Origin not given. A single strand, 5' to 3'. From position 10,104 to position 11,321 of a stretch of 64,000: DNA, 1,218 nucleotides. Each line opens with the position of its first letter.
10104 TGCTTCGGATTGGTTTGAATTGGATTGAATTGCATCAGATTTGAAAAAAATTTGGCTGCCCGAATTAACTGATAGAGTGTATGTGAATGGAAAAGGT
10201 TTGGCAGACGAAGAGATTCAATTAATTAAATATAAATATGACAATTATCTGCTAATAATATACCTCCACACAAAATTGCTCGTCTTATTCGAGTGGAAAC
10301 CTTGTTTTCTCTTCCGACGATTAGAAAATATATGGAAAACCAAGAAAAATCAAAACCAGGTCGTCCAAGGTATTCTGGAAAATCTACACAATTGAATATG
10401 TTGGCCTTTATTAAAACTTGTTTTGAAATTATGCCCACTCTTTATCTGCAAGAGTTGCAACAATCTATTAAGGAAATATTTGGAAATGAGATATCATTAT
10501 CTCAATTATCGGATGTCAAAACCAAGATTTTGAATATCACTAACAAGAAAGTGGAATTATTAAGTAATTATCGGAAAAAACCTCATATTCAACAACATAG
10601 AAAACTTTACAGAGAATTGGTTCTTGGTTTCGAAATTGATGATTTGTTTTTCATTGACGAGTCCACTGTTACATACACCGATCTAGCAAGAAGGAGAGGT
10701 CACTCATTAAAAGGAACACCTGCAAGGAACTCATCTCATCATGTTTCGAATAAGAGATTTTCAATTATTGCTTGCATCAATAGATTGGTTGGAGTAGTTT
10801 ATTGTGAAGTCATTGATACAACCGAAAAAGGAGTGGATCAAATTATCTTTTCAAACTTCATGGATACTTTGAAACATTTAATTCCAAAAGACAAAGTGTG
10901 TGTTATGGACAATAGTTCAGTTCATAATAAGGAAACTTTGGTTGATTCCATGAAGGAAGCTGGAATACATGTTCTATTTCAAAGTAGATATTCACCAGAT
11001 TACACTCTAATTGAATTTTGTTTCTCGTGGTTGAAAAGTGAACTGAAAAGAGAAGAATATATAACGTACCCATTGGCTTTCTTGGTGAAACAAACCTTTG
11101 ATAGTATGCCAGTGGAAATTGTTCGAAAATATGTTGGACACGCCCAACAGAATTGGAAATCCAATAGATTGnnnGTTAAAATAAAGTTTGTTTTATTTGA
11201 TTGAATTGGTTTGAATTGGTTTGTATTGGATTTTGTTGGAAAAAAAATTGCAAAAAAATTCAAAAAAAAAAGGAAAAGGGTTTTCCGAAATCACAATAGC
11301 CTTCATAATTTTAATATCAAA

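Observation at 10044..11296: Structurally complete Tc1/mariner element with 50-bp perfect TIRs but a decayed transposase N-terminus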

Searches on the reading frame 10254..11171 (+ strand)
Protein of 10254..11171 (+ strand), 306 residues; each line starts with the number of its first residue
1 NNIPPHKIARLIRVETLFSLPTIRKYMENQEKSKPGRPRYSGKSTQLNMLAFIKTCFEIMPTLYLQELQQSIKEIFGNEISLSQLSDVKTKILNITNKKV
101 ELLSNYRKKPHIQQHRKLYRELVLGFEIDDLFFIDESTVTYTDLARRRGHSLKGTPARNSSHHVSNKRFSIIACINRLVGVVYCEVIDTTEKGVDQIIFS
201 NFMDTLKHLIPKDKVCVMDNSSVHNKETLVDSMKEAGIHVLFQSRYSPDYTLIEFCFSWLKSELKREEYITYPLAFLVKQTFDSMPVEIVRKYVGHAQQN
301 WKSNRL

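Call 7: search_protein_families(library=pfam, proteins=[window:10254-11171:+], max_evalue=1)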
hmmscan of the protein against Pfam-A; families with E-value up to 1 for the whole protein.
window:10254-11171:+ (306 aa): 1 family
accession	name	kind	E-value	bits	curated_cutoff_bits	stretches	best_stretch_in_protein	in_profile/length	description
PF13358.12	DDE_3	-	3.1e-19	69.7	28.6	1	131-269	2-138/146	DDE superfamily endonuclease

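Call 12: find_homologous_proteins(query=window:10254-11171:+, max_evalue=0.001)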
Query window:10254-11171:+ (306 aa): 2 proteins with E <= 0.001 among 1004 candidates.
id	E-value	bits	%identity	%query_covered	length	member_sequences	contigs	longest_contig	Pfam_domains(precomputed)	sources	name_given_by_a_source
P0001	3.9e-184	629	100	92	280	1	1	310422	PF13358.13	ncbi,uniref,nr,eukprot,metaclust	ncbi:predicted protein [Naegleria gruberi]|uniref:Predicted protein n=1 Tax=Naegleria gruberi TaxID=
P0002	3.3e-125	435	64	100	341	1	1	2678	PF13358.13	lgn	-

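Call 14: find_encoding_contigs(protein=P0002, flank=5000, max_places=10)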
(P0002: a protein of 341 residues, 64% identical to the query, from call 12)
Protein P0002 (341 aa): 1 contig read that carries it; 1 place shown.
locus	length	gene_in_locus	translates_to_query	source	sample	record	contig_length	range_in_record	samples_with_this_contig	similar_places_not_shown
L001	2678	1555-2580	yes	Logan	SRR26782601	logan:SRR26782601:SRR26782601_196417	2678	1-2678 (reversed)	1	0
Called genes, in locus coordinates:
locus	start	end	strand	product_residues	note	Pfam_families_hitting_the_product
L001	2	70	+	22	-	?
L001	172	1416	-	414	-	-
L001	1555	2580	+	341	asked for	PF13358:DDE_3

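Call 15: find_encoding_contigs(protein=P0001, flank=3000, max_places=10)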
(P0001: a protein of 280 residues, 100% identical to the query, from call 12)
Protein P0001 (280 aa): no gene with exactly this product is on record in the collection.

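Call 22: search_protein_families(library=pfam, proteins=[P0002, L001:172-1416:-], max_evalue=1)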
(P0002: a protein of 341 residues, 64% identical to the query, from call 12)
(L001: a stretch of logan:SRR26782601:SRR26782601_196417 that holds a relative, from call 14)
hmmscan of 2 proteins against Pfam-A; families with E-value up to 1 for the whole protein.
P0002 (341 aa): 3 families
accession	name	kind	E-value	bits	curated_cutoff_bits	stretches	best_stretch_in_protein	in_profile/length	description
PF13358.12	DDE_3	-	2e-16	60.6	28.6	1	166-302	2-136/146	DDE superfamily endonuclease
PF13592.12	HTH_33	-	0.14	12.2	25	0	100-122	7-29/60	Winged helix-turn helix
PF13565.12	HTH_32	-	0.21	12.6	33.7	0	67-122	20-71/73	Homeodomain-like domain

L001:172-1416:- (414 aa): 1 family
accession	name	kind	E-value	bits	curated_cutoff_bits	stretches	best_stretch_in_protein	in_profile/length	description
PF15247.11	SLBP_RNA_bind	-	0.033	14.7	27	1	213-246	17-48/70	Histone RNA hairpin-binding protein RNA-binding domain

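Call 25: search_solved_structures(query=A1, max_evalue=10)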
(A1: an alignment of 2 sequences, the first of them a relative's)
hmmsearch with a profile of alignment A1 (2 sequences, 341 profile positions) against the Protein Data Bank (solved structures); distinct sequences matched with E-value up to 10: 1.
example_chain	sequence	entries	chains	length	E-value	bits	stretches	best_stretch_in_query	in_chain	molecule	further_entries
5cr4_A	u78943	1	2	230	0.49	12.9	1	242-302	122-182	Sleeping Beauty transposase, SB100X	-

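Call 33: search_protein_representatives(alignment_id=A1)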
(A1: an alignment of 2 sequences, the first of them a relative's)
Query: 2 sequences, 341 profile positions. Proteins with E-value up to 0.001 (for the whole library): 2969; up to 1e-10: 305; up to 1e-30: 21. The best 150 are listed.
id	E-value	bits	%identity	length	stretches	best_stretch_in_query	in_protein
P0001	5.1e-181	617.9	-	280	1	62-341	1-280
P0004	3.6e-74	266.6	-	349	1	10-338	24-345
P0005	9.2e-59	215.9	-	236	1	107-338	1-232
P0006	1.5e-49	185.7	-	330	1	5-337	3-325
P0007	1.9e-48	182.0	-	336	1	1-328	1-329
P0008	2.6e-47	178.3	-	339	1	13-336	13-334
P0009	5.6e-42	160.7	-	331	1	45-338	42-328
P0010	8.4e-39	150.3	-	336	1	48-337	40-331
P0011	4.1e-38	148.0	-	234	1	114-340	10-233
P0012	1.4e-37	146.3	-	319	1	25-332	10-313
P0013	1.8e-34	136.1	-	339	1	45-334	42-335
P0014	2.6e-34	135.5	-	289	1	35-298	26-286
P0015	1.0e-33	133.6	-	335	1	51-336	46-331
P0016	3.5e-33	131.8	-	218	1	131-309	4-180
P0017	4.2e-33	131.6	-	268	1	85-337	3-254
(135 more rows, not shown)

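Call 34: list_cluster_members(proteins=[P0004, P0005, P0006, P0007, P0008, P0009, P0010, P0012, P0013, P0015])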
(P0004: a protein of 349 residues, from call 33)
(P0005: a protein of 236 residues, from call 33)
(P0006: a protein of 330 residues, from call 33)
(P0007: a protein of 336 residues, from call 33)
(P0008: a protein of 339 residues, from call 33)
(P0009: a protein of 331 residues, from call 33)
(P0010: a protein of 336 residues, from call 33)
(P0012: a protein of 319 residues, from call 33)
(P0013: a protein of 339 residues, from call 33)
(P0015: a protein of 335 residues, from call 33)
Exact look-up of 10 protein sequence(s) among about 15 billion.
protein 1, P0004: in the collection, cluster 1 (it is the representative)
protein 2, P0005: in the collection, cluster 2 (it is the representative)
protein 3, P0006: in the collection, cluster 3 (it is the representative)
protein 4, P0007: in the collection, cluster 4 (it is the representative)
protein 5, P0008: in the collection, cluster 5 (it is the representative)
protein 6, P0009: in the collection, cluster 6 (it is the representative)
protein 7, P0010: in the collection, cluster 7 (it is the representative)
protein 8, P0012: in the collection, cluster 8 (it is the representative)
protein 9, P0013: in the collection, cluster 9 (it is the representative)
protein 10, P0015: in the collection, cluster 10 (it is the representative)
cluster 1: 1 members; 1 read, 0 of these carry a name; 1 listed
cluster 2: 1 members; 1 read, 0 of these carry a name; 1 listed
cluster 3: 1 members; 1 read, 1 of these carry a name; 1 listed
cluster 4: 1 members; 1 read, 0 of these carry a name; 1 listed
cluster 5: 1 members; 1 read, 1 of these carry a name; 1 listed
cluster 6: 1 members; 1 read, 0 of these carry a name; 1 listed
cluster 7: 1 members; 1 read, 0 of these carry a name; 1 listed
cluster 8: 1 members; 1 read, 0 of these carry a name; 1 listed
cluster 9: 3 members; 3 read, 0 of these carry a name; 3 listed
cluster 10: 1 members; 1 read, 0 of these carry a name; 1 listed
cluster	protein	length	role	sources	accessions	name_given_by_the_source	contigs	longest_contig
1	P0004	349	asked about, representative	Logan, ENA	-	-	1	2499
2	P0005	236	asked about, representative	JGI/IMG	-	-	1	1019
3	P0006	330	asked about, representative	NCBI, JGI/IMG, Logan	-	hypothetical protein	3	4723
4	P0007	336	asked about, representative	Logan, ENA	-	-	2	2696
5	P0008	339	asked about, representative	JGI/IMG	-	transposase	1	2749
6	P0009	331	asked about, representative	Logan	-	-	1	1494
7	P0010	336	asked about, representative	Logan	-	-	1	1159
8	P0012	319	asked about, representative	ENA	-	-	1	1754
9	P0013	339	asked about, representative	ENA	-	-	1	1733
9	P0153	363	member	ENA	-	-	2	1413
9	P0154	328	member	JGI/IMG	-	-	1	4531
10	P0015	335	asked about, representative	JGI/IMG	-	-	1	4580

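Call 37: search_protein_families(library=ncbifam, alignment_id=A2, max_evalue=0.01)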
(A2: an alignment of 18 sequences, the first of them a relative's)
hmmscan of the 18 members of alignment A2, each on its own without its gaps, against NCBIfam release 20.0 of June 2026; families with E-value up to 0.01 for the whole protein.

A. member 1, P0002 (341 aa): 1 family
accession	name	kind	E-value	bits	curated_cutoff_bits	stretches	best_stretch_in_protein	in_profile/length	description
NF033545.0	transpos_IS630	equivalog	1.3e-25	90.5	100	1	47-303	18-279/299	IS630 family transposase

B. families by the number of members that match (of 18 scanned): 6 families
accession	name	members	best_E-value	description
NF033545.0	transpos_IS630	18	8.7e-37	IS630 family transposase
NF033577.2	transpos_IS481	6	3e-07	IS481 family transposase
NF033546.1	transpos_IS21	3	0.00013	IS21 family transposase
NF033516.0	transpos_IS3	2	0.0016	IS3 family transposase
NF040595.1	HTH_Cbp1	2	0.005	CRISPR DNA repeat-binding protein Cbp1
NF033519.0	transpos_ISAzo13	1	0.0078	ISAzo13 family transposase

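Call 38: search_protein_families(library=pfam, alignment_id=A2, max_evalue=0.01)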
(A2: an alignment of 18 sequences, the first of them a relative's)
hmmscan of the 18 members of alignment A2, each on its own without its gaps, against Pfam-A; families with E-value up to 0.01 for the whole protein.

A. member 1, P0002 (341 aa): 1 family
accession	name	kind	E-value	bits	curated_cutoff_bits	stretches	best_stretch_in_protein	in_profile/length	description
PF13358.12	DDE_3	-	2e-16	60.6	28.6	1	166-302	2-136/146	DDE superfamily endonuclease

B. families by the number of members that match (of 18 scanned): 14 families
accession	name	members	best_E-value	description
PF13358.12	DDE_3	18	1e-24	DDE superfamily endonuclease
PF13384.12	HTH_23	2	5.4e-05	Homeodomain-like domain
PF13518.12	HTH_28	2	0.00062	Helix-turn-helix domain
PF21921.2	Ski7_2nd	1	0.00022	Ski7 domain II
PF13592.12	HTH_33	1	0.00036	Winged helix-turn helix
PF02796.21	HTH_7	1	0.0007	Helix-turn-helix domain of resolvase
PF13551.12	HTH_29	1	0.00085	Winged helix-turn helix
PF07592.17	DDE_Tnp_ISAZ013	1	0.0015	Rhodopirellula transposase DDE domain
PF14493.12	HTH_40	1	0.0015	Helix-turn-helix domain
PF15978.11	TnsD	1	0.0015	Tn7-like transposition protein D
PF13556.12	HTH_30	1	0.0023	PucR C-terminal helix-turn-helix domain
PF00665.32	rve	1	0.0025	Integrase core domain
PF14060.11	DUF4252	1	0.0031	Domain of unknown function (DUF4252)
PF02954.25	HTH_8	1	0.0032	Bacterial regulatory protein, Fis family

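Call 39: find_encoding_contigs(protein=P0006, flank=5000, max_places=3)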
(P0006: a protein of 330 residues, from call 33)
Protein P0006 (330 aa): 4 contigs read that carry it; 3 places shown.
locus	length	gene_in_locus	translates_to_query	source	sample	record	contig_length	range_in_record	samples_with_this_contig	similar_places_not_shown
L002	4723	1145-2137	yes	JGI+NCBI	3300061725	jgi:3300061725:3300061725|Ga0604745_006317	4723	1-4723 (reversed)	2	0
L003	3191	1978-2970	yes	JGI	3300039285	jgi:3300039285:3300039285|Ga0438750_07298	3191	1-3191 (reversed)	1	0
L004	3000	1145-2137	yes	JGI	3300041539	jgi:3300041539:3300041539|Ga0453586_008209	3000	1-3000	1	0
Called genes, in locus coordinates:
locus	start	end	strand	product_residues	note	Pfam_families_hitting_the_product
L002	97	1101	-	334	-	-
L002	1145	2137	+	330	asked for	PF13358:DDE_3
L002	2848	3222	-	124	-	-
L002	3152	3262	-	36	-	-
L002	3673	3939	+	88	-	-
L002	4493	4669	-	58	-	-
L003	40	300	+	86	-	-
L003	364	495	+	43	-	-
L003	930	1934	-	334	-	-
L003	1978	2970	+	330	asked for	PF13358:DDE_3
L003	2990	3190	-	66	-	?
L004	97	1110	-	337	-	-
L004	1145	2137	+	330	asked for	PF13358:DDE_3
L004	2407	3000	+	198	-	?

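Call 43: find_homologous_proteins(query=A2, max_evalue=1e-8)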
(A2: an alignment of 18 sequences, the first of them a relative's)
Query A2 (18 sequences) (341 aa, profile of the alignment): 48 proteins with E <= 1e-8 among 6611 candidates.
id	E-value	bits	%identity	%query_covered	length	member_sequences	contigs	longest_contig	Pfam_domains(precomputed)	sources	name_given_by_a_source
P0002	7.9e-120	418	100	100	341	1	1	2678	PF13358.13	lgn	-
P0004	4.8e-117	409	37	98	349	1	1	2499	PF13358.13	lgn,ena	-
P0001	4.6e-106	373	65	82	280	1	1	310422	PF13358.13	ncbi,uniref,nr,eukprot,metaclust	ncbi:predicted protein [Naegleria gruberi]|uniref:Predicted protein n=1 Tax=Naegleria gruberi TaxID=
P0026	7.1e-101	356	27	87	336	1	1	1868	PF13358.13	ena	-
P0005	7.4e-84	300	39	67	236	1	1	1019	PF13358.13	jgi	-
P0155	2.8e-44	170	33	40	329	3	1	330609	PF13384.13,PF13551.13,PF13358.13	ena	-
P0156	6.5e-39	152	25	65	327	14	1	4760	PF13592.13,PF13358.13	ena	-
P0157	4.9e-33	133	24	71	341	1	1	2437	PF13358.13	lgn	-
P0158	7.9e-28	116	24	51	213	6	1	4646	PF13358.13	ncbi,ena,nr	ncbi:MAG: IS630 family transposase [Acidobacteriaceae bacterium]|nr:IS630 family transposase [Acidob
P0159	1.0e-24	105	24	65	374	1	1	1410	PF07592.18,PF13358.13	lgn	-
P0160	1.7e-23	101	21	65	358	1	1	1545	PF13551.13,PF13592.13,PF13565.13,PF13358.13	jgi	jgi:transposase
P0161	4.2e-21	93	32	24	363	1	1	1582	PF13551.13,PF13518.13,PF13592.13,PF13565.13,PF13358.13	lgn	-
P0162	2.4e-20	91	21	65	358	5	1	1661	PF13551.13,PF13592.13,PF13565.13,PF13358.13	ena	-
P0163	4.6e-20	90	33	24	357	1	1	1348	PF13551.13,PF13592.13,PF13565.13,PF13358.13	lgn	-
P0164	4.7e-20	90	25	58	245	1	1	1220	PF13592.13,PF13358.13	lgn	-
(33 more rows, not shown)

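Call 45: find_encoding_contigs(protein=P0004, flank=5000, max_places=3)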
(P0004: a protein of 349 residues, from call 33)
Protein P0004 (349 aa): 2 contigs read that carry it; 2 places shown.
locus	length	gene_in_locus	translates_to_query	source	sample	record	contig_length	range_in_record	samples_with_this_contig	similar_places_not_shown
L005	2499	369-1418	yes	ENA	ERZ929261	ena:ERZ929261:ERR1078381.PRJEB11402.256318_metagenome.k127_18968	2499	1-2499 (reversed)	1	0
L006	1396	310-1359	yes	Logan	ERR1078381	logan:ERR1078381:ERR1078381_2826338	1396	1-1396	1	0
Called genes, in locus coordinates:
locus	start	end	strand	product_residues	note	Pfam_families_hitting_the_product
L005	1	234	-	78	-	?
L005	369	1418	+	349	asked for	PF13358:DDE_3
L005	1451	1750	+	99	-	-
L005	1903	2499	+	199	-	?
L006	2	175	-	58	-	?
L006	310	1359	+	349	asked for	PF13358:DDE_3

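Call 46: find_encoding_contigs(protein=P0007, flank=5000, max_places=3)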
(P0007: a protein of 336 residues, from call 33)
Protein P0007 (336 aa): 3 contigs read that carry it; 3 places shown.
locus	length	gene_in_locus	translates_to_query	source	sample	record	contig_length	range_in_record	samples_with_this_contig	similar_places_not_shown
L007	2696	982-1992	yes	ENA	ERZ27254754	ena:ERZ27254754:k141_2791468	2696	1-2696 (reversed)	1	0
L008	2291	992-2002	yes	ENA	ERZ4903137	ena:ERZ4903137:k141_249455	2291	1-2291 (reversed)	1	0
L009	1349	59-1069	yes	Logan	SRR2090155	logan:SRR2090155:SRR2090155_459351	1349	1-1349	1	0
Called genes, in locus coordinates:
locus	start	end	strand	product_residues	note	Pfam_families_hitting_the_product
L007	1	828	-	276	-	?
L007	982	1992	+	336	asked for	PF13358:DDE_3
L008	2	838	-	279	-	?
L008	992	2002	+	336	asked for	PF13358:DDE_3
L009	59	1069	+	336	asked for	PF13358:DDE_3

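Call 47: find_encoding_contigs(protein=P0008, flank=5000, max_places=3)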
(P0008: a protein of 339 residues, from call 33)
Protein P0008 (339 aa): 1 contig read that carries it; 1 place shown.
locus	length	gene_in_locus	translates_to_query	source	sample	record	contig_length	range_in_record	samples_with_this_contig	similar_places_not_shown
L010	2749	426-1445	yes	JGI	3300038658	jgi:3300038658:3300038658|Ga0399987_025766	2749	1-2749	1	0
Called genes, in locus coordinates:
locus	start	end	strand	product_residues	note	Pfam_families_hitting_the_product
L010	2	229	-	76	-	?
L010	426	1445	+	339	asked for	PF13358:DDE_3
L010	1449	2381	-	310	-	-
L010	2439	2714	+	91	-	-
